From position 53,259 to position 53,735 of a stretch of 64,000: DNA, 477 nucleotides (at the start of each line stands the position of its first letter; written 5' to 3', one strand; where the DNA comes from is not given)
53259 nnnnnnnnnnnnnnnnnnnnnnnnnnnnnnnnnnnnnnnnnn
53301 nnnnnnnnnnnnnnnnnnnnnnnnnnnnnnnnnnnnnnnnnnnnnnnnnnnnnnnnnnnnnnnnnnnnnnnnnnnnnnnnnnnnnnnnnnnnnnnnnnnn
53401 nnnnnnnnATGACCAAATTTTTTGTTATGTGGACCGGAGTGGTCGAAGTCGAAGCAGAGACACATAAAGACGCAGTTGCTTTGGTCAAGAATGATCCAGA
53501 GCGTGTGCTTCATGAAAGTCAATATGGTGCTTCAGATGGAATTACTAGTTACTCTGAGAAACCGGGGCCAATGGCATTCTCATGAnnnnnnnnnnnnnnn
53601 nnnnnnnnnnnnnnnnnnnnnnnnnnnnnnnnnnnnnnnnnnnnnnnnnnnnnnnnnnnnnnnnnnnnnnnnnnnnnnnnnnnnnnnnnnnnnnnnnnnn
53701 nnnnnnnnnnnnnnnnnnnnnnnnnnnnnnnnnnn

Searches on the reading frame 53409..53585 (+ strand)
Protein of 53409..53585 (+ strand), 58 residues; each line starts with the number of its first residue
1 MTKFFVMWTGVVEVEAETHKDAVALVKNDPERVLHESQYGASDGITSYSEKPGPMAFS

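Call 66: search_protein_families(library=pfam, proteins=[window:53409-53585:+], max_evalue=0.05)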
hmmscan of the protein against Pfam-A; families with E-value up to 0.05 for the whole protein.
window:53409-53585:+ (58 aa): 1 family
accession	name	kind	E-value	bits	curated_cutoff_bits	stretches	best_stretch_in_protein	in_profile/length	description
PF14207.11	DpnD-PcfM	-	0.013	15.9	25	1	10-28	11-29/46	DpnD/PcfM-like protein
